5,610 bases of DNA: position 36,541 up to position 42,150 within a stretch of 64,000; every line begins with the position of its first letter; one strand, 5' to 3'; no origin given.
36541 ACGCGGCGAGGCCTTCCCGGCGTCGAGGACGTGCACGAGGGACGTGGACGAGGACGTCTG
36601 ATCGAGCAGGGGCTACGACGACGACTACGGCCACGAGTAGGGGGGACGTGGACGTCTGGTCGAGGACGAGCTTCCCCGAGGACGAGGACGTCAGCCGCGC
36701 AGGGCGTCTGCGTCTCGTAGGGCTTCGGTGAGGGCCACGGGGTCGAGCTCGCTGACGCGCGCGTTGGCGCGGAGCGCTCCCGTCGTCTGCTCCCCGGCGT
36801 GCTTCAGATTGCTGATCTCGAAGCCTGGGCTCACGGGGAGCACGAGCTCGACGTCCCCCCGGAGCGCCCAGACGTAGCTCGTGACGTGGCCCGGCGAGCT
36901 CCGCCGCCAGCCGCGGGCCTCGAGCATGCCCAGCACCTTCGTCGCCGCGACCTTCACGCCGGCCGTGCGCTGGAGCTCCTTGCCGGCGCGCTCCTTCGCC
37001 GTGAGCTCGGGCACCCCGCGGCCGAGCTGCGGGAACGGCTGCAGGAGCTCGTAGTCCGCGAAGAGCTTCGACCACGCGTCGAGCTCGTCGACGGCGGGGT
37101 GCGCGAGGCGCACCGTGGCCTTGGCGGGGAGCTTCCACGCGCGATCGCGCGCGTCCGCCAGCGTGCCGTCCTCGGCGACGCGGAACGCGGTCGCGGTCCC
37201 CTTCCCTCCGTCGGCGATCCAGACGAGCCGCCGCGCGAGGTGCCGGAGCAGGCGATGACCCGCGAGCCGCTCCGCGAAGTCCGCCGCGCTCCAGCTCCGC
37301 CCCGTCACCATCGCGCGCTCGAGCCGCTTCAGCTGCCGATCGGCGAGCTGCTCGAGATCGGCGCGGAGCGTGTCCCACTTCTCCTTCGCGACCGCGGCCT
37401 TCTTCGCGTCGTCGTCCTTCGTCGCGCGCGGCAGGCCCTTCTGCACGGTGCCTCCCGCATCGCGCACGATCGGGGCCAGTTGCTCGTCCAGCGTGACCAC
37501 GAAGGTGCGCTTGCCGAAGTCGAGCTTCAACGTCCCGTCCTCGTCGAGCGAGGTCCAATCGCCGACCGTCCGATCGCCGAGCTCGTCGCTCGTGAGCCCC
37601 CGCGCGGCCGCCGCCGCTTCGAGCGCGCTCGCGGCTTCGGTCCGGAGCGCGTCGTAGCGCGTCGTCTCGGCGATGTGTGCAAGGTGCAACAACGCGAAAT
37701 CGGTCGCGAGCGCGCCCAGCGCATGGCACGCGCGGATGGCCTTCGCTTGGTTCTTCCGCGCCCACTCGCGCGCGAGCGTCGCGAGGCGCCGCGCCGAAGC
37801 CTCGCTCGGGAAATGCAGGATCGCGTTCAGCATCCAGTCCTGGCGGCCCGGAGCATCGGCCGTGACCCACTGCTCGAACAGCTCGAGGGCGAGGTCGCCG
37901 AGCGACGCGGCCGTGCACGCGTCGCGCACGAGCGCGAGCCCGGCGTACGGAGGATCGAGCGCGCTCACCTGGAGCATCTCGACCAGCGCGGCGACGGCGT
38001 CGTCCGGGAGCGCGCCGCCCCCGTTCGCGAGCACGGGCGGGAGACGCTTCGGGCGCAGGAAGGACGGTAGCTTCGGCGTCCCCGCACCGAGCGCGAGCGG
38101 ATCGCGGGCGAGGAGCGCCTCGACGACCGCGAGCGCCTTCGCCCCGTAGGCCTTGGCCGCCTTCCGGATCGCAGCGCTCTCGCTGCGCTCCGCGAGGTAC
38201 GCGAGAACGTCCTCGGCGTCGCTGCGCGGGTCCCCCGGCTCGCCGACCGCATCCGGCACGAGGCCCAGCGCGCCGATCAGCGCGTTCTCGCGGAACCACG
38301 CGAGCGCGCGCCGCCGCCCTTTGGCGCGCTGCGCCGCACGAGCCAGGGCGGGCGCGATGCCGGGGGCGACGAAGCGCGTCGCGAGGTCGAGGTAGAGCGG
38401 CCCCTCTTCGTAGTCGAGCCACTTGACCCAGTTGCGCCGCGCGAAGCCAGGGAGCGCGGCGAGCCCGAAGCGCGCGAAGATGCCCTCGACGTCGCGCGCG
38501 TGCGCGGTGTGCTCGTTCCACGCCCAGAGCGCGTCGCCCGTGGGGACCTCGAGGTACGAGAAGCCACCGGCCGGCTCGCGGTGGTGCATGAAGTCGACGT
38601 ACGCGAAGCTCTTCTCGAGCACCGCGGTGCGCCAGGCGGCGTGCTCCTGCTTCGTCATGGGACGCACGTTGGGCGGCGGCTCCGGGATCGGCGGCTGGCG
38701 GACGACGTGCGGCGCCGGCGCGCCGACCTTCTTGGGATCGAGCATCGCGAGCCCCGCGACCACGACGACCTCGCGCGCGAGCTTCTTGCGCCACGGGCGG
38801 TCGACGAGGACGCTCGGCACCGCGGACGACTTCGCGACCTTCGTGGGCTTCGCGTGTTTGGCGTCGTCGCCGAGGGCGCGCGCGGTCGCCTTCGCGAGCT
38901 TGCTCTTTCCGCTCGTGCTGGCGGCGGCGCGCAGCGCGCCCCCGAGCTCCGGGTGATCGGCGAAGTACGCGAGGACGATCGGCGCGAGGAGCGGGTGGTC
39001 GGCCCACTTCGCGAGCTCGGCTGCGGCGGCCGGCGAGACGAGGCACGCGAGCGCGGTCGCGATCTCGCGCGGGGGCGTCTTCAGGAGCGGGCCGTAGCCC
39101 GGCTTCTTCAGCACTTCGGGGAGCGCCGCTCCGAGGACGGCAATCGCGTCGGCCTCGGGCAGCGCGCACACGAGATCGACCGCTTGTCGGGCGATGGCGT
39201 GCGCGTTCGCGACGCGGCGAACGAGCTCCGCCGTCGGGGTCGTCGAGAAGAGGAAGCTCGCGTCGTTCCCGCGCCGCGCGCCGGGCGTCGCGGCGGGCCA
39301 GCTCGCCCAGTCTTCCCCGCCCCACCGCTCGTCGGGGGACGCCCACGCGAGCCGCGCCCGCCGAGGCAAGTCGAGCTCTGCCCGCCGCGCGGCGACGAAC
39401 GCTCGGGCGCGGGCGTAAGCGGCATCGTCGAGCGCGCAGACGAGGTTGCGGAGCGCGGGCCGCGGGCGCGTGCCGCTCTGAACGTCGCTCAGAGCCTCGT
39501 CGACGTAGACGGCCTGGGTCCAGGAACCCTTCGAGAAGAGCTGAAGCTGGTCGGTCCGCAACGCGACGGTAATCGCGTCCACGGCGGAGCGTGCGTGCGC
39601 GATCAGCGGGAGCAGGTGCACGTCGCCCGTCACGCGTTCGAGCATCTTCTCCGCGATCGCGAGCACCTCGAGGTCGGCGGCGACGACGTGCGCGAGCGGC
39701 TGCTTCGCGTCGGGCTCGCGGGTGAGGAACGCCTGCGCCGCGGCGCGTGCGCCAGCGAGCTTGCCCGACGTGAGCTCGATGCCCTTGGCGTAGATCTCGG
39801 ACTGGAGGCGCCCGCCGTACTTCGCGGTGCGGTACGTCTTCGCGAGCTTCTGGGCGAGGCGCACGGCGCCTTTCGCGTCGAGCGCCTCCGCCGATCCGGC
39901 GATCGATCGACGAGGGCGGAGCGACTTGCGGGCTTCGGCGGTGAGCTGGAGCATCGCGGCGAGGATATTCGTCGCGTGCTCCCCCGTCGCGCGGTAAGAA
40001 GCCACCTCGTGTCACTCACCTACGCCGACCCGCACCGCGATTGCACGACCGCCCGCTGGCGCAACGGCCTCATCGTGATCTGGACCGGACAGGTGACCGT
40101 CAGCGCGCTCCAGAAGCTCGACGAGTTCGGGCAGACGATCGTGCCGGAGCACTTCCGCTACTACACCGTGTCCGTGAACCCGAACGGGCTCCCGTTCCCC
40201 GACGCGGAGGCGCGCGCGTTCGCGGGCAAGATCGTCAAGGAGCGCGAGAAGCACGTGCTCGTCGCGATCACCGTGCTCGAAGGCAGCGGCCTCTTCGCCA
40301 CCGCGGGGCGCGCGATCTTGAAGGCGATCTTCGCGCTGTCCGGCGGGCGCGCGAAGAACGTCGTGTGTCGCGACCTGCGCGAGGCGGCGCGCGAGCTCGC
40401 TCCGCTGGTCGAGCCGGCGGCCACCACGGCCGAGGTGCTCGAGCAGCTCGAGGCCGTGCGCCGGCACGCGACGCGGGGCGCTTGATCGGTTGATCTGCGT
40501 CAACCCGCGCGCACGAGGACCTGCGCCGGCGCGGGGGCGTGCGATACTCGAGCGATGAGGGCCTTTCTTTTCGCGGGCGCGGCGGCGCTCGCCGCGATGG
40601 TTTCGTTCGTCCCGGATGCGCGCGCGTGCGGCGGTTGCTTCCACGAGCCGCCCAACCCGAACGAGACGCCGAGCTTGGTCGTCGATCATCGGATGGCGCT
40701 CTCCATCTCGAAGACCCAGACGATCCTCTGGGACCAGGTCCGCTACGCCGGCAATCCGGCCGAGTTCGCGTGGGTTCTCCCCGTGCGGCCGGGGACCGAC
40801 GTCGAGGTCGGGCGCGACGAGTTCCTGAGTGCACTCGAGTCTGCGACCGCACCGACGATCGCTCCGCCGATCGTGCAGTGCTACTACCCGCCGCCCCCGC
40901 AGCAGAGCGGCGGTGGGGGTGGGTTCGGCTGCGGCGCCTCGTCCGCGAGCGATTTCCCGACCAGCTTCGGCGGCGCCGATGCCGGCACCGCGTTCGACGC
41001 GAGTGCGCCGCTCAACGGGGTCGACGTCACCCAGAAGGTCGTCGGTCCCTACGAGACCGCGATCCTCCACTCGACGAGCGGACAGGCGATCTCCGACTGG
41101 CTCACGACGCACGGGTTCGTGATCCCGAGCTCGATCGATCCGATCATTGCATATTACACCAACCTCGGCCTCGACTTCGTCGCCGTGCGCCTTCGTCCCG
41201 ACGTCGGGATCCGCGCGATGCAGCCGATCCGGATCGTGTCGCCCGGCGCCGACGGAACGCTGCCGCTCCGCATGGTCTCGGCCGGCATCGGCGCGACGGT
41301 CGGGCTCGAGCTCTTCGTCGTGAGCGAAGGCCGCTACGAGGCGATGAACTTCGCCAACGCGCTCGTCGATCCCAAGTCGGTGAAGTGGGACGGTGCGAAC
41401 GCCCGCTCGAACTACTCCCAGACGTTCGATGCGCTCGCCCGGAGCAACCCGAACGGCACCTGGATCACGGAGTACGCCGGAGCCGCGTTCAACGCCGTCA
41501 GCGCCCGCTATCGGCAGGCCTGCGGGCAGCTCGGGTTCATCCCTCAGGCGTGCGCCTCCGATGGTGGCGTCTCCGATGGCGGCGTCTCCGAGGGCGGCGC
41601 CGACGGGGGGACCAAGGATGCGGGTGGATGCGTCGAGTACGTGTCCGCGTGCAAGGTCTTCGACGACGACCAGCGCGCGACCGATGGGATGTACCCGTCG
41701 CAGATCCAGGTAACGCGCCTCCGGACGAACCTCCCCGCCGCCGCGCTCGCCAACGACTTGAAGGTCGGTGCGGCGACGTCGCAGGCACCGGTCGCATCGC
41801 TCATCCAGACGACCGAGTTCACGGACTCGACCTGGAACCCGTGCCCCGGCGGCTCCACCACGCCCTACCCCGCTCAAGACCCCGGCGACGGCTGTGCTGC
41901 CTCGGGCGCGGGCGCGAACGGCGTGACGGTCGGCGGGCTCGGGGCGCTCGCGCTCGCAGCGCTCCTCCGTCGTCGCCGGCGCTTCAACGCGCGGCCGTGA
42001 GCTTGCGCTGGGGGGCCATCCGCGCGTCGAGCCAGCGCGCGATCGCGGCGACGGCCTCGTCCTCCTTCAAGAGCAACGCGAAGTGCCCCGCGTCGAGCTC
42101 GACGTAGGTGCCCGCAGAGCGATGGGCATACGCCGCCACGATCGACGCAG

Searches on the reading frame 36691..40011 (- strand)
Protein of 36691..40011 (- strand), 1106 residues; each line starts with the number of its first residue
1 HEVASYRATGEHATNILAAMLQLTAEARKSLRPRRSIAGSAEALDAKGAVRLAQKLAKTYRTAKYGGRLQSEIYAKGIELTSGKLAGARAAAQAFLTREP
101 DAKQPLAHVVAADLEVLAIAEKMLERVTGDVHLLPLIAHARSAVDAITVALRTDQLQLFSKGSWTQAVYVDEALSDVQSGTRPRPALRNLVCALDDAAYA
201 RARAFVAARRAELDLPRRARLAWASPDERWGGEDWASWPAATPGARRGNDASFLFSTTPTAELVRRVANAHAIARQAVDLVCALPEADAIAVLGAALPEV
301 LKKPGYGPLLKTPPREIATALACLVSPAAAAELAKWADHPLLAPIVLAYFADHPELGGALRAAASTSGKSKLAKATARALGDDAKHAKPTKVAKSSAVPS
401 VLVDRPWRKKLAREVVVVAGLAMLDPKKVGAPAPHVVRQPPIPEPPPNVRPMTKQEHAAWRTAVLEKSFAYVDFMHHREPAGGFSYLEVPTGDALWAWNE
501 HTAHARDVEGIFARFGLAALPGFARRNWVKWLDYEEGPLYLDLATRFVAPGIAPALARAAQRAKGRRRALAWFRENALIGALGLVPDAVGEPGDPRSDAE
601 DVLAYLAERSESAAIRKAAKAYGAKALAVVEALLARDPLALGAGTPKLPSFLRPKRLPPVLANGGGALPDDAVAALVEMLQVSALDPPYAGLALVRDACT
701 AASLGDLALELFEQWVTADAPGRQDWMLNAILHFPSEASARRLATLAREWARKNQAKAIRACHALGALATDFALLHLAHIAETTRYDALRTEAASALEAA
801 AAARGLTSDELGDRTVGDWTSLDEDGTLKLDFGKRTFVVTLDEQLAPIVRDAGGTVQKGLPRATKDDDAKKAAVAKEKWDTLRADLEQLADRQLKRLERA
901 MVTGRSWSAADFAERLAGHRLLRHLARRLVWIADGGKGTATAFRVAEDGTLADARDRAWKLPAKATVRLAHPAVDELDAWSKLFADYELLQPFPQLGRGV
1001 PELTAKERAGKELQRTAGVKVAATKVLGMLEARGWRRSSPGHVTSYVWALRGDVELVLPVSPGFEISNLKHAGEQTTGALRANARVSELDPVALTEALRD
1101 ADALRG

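Call 67: search_protein_families(library=pfam, proteins=[window:36691-40011:-], max_evalue=0.0001)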
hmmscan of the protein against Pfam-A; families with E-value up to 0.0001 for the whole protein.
window:36691-40011:- (1106 aa): 1 family
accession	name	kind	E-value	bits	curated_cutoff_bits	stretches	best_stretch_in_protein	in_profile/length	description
PF13569.11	DUF4132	-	4.5e-47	160.7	27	1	854-1035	1-179/179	Domain of unknown function (DUF4132)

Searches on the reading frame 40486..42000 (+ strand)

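Call 67: search_protein_families(library=pfam, proteins=[window:40486-42000:+], max_evalue=0.0001)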
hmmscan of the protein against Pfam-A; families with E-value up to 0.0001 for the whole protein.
window:40486-42000:+ (504 aa): 1 family
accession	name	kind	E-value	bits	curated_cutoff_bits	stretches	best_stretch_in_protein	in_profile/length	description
PF10092.14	DUF2330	-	7.7e-19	68.4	24.7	1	64-302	19-235/279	Uncharacterized protein conserved in bacteria (DUF2330)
